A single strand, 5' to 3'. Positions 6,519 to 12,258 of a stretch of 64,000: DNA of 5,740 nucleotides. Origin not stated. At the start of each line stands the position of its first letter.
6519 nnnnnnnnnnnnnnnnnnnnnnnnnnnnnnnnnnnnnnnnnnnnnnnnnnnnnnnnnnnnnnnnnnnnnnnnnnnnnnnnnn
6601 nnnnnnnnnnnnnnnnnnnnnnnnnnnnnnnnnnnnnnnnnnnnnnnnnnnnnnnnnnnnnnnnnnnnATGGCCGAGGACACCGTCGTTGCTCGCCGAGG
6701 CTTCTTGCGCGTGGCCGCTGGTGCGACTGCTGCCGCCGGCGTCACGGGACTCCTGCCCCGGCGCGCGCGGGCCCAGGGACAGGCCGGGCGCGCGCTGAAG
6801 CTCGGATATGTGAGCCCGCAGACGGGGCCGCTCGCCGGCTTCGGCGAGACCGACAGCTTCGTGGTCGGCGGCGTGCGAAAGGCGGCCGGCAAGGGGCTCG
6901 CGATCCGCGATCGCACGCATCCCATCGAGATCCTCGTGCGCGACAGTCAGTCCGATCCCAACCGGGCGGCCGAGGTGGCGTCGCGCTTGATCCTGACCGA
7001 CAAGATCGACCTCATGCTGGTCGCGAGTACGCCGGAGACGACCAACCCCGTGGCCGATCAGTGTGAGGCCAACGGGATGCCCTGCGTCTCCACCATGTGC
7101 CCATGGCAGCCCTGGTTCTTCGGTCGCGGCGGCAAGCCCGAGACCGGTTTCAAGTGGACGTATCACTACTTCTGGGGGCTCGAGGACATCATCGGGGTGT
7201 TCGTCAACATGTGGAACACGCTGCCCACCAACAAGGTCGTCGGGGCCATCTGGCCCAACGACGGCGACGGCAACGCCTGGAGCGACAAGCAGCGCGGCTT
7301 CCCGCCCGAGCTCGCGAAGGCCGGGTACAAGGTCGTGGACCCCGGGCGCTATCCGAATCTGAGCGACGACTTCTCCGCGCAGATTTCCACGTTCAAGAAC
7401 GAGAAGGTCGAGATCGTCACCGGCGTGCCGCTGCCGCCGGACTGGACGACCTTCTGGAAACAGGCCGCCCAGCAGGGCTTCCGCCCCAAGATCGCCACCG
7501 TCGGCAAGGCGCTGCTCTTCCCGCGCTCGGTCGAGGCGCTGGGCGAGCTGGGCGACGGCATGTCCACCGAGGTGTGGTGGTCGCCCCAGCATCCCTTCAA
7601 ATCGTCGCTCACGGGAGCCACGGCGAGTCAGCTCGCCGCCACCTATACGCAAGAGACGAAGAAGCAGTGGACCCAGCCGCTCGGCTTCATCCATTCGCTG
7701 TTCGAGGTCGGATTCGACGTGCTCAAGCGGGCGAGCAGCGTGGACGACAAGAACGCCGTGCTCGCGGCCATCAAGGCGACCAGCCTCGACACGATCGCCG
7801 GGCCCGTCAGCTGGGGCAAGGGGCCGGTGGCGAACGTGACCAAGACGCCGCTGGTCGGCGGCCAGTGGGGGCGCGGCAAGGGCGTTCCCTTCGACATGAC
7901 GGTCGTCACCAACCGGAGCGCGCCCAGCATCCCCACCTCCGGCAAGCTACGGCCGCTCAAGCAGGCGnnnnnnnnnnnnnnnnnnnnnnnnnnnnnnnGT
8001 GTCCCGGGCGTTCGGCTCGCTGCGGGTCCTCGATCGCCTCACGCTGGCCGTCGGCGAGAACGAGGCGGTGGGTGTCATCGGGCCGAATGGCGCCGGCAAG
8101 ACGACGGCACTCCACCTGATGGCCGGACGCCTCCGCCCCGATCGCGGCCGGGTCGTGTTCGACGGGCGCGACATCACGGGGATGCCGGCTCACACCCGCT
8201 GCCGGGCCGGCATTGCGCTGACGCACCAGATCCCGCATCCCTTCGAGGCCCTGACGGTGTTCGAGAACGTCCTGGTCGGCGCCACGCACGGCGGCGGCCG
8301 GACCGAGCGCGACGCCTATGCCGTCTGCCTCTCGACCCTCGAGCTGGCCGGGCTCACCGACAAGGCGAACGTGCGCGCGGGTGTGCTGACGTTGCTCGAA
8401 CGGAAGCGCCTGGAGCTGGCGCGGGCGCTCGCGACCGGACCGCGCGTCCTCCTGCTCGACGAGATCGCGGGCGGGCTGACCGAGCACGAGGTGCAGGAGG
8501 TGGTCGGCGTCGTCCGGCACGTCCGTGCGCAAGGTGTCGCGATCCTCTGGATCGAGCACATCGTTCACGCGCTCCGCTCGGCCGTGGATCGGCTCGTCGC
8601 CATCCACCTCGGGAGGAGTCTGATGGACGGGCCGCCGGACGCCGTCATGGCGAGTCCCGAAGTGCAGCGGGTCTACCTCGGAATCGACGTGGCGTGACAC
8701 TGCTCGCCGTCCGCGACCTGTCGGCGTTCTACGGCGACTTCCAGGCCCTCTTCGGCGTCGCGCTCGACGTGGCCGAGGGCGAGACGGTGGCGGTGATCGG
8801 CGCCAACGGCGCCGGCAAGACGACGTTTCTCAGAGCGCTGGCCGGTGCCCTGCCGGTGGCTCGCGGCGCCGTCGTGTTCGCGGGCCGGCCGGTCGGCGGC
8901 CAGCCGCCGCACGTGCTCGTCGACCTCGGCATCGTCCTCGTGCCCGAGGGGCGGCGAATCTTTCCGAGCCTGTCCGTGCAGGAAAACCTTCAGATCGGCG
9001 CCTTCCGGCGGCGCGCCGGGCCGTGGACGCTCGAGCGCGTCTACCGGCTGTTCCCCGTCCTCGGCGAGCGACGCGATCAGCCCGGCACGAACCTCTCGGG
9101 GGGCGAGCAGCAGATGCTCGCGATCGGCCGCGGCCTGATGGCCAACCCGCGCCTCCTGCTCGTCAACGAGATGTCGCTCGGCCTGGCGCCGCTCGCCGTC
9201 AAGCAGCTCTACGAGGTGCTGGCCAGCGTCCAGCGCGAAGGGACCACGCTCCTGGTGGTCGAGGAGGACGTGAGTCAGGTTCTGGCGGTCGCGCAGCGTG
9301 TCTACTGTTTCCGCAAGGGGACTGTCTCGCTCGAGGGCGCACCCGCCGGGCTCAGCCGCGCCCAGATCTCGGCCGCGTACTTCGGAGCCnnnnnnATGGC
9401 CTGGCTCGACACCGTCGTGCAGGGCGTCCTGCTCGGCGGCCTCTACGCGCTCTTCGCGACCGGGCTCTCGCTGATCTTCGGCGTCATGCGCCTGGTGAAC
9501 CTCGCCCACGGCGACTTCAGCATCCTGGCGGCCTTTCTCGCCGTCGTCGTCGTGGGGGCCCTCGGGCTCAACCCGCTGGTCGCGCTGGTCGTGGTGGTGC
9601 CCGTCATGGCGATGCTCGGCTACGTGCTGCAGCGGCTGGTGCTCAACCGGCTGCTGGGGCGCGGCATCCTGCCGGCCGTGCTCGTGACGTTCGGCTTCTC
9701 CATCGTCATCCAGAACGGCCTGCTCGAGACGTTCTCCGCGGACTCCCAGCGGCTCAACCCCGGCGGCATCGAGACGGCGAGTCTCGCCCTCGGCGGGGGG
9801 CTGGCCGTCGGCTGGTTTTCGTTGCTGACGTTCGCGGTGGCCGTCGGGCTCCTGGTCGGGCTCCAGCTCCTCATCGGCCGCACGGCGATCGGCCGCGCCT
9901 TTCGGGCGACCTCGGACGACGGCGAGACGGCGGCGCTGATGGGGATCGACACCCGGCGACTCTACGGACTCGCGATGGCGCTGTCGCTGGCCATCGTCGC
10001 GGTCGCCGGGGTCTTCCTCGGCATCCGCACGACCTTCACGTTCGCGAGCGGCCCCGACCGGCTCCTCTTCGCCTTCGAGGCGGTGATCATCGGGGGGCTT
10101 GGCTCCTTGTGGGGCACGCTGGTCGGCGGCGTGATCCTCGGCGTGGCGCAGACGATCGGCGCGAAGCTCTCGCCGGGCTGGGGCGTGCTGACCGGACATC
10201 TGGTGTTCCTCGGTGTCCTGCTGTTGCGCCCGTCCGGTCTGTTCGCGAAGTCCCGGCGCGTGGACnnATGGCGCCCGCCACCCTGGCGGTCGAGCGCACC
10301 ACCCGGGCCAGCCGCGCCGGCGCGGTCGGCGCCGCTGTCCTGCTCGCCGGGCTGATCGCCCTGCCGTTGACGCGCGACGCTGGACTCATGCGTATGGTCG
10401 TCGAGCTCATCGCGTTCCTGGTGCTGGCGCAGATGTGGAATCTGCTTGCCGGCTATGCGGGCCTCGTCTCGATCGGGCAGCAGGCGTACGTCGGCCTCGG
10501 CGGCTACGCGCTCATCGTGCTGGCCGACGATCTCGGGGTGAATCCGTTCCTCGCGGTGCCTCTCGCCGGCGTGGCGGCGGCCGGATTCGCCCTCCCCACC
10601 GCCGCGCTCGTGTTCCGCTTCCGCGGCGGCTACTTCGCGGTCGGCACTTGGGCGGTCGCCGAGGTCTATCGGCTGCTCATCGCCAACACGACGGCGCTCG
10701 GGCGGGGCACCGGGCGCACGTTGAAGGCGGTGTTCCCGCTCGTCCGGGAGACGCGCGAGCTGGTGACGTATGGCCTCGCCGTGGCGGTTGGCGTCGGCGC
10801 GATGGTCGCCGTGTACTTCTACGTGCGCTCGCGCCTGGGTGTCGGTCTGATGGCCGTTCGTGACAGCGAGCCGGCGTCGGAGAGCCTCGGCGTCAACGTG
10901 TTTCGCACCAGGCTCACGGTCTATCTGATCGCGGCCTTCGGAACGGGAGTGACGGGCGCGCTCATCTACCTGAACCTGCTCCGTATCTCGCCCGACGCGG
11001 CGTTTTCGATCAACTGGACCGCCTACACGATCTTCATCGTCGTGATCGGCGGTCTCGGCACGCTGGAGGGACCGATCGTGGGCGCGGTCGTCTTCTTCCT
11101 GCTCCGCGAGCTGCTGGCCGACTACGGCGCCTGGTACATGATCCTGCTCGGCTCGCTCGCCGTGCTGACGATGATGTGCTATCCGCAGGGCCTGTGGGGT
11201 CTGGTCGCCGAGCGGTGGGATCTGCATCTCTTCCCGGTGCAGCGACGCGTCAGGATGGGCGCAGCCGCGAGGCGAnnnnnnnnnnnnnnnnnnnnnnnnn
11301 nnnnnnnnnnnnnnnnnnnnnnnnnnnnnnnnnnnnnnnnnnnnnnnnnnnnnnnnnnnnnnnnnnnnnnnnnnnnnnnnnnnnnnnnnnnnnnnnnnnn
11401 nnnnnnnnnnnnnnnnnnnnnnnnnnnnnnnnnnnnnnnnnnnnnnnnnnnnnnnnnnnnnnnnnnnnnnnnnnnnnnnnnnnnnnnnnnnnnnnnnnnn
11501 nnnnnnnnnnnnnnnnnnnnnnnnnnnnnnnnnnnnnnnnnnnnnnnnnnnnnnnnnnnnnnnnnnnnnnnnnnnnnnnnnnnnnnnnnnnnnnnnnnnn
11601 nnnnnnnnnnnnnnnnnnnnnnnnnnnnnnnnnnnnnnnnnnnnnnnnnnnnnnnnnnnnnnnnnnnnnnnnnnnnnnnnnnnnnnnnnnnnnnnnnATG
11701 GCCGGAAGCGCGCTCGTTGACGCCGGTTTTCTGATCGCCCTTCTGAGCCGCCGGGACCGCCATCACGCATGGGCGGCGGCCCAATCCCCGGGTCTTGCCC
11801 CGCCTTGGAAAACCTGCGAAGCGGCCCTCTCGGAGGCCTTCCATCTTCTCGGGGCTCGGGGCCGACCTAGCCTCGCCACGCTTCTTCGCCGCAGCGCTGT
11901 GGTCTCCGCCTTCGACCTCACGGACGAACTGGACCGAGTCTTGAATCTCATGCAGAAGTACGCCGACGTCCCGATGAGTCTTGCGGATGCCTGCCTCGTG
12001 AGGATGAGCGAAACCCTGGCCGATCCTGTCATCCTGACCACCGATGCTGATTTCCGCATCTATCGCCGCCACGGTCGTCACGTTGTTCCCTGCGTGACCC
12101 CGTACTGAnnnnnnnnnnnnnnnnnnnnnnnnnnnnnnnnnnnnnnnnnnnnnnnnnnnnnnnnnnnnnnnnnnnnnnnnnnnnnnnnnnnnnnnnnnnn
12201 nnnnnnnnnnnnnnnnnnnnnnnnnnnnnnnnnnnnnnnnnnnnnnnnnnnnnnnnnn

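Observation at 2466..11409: The last 63 nt of the flavin reductase gene occur three times in direct orientation, bracketing a 0.7 kb and an 8.1 kb block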

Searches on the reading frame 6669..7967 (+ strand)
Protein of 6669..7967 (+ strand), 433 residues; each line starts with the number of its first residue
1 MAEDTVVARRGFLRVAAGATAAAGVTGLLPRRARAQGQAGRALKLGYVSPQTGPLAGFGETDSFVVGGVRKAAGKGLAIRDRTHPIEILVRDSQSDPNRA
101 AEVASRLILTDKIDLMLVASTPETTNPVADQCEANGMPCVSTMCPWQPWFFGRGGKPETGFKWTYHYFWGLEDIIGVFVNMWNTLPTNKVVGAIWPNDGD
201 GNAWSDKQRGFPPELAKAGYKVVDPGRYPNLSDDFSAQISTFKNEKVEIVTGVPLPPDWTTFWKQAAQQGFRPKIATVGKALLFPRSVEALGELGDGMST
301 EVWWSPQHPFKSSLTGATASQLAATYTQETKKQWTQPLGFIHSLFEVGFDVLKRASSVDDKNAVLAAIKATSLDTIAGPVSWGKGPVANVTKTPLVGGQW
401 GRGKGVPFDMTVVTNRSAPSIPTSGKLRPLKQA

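Call 12: search_protein_families(library=pfam, proteins=[window:6669-7967:+], max_evalue=0.01)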
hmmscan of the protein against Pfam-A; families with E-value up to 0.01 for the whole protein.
window:6669-7967:+ (433 aa): 3 families
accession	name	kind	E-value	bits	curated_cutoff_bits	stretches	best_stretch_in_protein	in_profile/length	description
PF13458.12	Peripla_BP_6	-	1.1e-34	121.1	31.7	1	43-383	2-323/343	Periplasmic binding protein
PF01094.35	ANF_receptor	-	0.00045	19.8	25.4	1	83-144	22-82/353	Receptor family ligand binding region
PF13433.12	Peripla_BP_5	-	0.0019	17.8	27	0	84-121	40-77/363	Periplasmic binding protein domain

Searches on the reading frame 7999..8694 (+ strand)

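Call 12: search_protein_families(library=pfam, proteins=[window:7999-8694:+], max_evalue=0.01)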
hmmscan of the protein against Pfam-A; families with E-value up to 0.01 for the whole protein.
window:7999-8694:+ (232 aa): 5 families
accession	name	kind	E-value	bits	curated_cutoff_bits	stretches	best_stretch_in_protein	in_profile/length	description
PF00005.33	ABC_tran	-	3.4e-25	89.7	25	1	11-155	1-134/137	ABC transporter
PF12399.14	BCA_ABC_TP_C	-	9.1e-06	25.6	25.5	1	210-230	5-25/27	Branched-chain amino acid ATP-binding cassette transporter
PF13401.12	AAA_22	-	0.0013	19.5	27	1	26-160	10-96/130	AAA domain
PF25199.1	nSTAND_NTPase5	-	0.0053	17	34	0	17-54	37-75/145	Novel STAND NTPase 5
PF00004.35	AAA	-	0.0089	16.9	21.2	0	26-156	3-66/131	ATPase family associated with various cellular activities (AAA)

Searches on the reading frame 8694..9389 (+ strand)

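Call 12: search_protein_families(library=pfam, proteins=[window:8694-9389:+], max_evalue=0.01)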
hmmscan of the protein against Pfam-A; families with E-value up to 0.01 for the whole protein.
window:8694-9389:+ (232 aa): 10 families
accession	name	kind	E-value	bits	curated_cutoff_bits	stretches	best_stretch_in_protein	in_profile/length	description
PF00005.33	ABC_tran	-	2.2e-22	80.6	25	1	21-159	3-134/137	ABC transporter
PF13304.12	AAA_21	-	1.3e-10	42.2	27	1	33-68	3-41/304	AAA domain, putative AbiEii toxin, Type IV TA system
PF13191.12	AAA_16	-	0.002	19.1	32.6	1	25-66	18-60/167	AAA ATPase domain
PF13476.12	AAA_23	-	0.0023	19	27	1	32-53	22-43/201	AAA domain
PF13481.12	AAA_25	-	0.0031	17.6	27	1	27-76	31-77/195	AAA domain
PF13555.12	AAA_29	-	0.0038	17.4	27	1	24-50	17-43/61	P-loop containing region of AAA domain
PF02367.23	TsaE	-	0.0069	16.8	26.6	0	26-56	18-48/128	Threonylcarbamoyl adenosine biosynthesis protein TsaE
PF13604.12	AAA_30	-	0.0072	16.5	27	0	31-61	20-50/191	AAA domain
PF25199.1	nSTAND_NTPase5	-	0.0078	16.5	34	0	28-60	40-72/145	Novel STAND NTPase 5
PF13401.12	AAA_22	-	0.0082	16.9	27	0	32-67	8-43/130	AAA domain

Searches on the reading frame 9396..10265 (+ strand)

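Call 12: search_protein_families(library=pfam, proteins=[window:9396-10265:+], max_evalue=0.01)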
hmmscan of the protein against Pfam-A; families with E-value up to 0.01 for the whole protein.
window:9396-10265:+ (290 aa): 1 family
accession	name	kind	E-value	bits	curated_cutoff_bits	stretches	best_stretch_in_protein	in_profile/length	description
PF02653.21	BPD_transp_2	-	1.2e-25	90.7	26.8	1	8-274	3-263/269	Branched-chain amino acid transport system / permease component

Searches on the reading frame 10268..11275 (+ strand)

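Call 12: search_protein_families(library=pfam, proteins=[window:10268-11275:+], max_evalue=0.01)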
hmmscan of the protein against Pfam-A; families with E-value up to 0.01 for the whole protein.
window:10268-11275:+ (336 aa): 1 family
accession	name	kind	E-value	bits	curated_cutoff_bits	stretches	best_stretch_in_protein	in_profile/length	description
PF02653.21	BPD_transp_2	-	7.2e-32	111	26.8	1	44-300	6-267/269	Branched-chain amino acid transport system / permease component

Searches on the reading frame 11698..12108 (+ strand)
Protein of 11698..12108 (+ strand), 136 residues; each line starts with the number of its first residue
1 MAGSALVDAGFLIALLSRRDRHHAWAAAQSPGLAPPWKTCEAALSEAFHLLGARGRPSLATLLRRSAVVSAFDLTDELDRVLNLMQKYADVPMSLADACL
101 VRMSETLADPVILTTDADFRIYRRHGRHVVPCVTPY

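Call 12: search_protein_families(library=pfam, proteins=[window:11698-12105:+], max_evalue=0.01)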
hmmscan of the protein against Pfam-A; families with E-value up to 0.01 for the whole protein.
window:11698-12105:+ (136 aa): 1 family
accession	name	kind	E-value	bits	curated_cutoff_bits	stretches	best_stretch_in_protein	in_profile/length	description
PF01850.27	PIN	-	4.2e-09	37.5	23.6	1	6-121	2-116/120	PIN domain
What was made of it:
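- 11441..12108 (+): vapBC module (VapC has a PIN domain) directly after stub C. It is the oldest of the three neighbours stacked behind the reductase. PIN hit (call 12).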

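Call 20: find_encoding_contigs(protein=window:11698-12108:+, flank=10000, max_places=10)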
Protein window:11698-12108:+ (136 aa): no gene with exactly this product is on record in the collection.

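Call 53: find_homologous_proteins(query=window:11698-12105:+, max_evalue=1e-20)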
Query window:11698-12105:+ (136 aa): 7634 proteins with E <= 1e-20 among 8000 candidates; the best 120 are listed.
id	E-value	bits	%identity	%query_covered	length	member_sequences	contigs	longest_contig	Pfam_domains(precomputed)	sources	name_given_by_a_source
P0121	6.4e-80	284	95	100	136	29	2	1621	PF01850.28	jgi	jgi:uncharacterized protein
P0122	1.1e-78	280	94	100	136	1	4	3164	PF01850.28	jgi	-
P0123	4.8e-78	278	93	99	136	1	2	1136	PF01850.28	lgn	-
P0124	5.3e-77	274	90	100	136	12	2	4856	PF01850.28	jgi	jgi:predicted nucleic acid-binding protein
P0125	2.6e-76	272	91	100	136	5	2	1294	PF01850.28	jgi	jgi:uncharacterized protein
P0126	3.0e-76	272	90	100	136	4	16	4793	PF01850.28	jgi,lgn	jgi:predicted nucleic acid-binding protein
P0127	7.9e-76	270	91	99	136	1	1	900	PF01850.28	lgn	-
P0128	1.2e-75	270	90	100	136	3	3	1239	PF01850.28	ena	-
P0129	4.2e-75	268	90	100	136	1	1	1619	PF01850.28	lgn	-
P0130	4.9e-75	268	89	99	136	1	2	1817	PF01850.28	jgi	jgi:predicted nucleic acid-binding protein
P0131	8.5e-75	267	88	100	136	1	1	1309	PF01850.28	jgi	jgi:predicted nucleic acid-binding protein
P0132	9.0e-75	267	90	100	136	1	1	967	PF01850.28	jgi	jgi:predicted nucleic acid-binding protein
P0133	1.1e-74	267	90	100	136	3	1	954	PF01850.28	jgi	jgi:predicted nucleic acid-binding protein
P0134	1.2e-74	267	90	99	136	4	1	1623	PF01850.28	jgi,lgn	jgi:predicted nucleic acid-binding protein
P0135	1.2e-74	267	90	99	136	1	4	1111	PF01850.28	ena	-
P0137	4.8e-74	265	88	100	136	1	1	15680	PF01850.28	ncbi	-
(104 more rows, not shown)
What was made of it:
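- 11441..12108 (+): The VapC family is very abundant, with 7634 hits (call 53).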

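Call 54: find_encoding_contigs(protein=P0126, flank=4000, max_places=10)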
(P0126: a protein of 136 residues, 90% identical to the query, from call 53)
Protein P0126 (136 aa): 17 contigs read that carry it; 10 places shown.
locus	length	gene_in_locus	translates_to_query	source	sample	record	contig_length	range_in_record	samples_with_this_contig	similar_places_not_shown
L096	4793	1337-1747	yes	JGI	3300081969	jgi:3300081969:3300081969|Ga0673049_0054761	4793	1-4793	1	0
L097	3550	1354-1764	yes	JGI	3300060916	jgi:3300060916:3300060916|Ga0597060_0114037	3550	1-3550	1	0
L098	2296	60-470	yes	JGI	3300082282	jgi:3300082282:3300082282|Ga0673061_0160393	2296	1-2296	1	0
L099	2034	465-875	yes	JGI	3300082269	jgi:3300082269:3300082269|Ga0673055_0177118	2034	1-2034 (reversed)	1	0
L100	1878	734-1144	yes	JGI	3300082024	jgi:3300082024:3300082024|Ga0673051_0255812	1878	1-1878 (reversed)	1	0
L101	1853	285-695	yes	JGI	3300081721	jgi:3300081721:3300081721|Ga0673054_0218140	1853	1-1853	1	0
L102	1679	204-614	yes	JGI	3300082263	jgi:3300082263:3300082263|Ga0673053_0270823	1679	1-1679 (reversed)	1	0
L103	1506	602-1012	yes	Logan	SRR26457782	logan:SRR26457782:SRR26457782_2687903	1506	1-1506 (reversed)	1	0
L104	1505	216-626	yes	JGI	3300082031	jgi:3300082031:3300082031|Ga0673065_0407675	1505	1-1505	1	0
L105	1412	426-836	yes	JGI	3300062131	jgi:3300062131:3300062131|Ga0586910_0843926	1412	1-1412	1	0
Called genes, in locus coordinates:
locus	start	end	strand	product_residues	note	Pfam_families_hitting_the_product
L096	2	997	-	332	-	?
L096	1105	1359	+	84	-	PF01402:RHH_1 (weak)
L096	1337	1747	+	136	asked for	PF01850:PIN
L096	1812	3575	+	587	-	PF02129:Peptidase_S15, PF08530:PepX_C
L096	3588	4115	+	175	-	PF07883:Cupin_2 (weak)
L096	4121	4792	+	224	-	?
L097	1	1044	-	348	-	?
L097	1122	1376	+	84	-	PF01402:RHH_1 (weak)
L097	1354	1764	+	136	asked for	PF01850:PIN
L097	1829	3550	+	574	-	?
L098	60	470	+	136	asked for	PF01850:PIN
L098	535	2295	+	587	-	?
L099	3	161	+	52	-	?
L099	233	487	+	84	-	PF01402:RHH_1 (weak)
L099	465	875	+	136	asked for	PF01850:PIN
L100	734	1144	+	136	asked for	PF01850:PIN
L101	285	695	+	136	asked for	PF01850:PIN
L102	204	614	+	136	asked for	PF01850:PIN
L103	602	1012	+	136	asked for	PF01850:PIN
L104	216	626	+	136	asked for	PF01850:PIN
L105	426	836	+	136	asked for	PF01850:PIN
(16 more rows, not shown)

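Call 55: find_encoding_contigs(protein=P0122, flank=4000, max_places=6)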
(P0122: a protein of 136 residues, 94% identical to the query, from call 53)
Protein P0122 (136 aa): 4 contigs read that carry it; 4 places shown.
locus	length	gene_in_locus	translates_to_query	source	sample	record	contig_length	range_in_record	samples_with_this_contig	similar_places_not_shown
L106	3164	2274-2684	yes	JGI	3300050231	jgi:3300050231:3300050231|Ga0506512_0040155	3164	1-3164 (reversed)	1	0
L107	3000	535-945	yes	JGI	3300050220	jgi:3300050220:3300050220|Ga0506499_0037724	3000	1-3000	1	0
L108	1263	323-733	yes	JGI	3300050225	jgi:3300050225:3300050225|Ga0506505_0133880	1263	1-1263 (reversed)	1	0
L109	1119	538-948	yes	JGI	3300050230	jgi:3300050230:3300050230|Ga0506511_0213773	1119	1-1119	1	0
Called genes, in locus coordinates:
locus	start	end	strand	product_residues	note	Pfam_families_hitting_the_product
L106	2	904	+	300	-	?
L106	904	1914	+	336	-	PF02653:BPD_transp_2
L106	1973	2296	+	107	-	-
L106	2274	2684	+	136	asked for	PF01850:PIN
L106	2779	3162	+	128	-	?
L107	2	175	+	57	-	?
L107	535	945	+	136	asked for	PF01850:PIN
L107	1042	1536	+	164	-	PF13279:4HBT_2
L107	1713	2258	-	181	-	PF04264:YceI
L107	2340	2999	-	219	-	?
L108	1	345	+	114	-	?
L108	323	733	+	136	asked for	PF01850:PIN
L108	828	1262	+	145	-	?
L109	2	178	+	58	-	?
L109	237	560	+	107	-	-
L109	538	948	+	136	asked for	PF01850:PIN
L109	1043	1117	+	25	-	?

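Call 104: find_encoding_contigs(protein=P0137, flank=8000, max_places=4)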
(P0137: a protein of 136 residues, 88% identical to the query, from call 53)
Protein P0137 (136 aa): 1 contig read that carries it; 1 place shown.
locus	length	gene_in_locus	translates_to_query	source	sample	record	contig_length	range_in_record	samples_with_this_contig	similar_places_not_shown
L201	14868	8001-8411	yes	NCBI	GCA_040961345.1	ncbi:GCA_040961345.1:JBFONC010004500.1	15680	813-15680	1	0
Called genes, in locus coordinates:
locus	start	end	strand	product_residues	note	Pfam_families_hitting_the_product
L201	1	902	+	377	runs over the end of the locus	PF13433:Peripla_BP_5, PF13458:Peripla_BP_6, PF01094:ANF_receptor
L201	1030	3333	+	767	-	PF01315:Ald_Xan_dh_C, PF02738:MoCoBD_1, PF20256:MoCoBD_2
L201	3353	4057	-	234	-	-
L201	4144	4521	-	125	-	-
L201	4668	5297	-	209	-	PF00160:Pro_isomerase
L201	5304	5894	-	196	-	PF13668:Ferritin_2, PF14530:DUF4439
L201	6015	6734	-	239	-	PF07638:Sigma70_ECF (weak), PF04542:Sigma70_r2, PF08281:Sigma70_r4_2, PF04545:Sigma70_r4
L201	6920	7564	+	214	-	PF12766:Pyridox_oxase_2 (weak), PF01243:PNPOx_N, PF10590:PNP_phzG_C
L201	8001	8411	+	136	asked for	PF01850:PIN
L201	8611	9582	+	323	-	PF04392:ABC_sub_bind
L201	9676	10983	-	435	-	PF00202:Aminotran_3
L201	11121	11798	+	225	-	PF02517:Rce1-like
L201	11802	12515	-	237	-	PF03737:RraA-like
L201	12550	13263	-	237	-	PF00005:ABC_tran, PF13304:AAA_21 (faint)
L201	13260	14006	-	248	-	PF00005:ABC_tran, PF13304:AAA_21 (faint)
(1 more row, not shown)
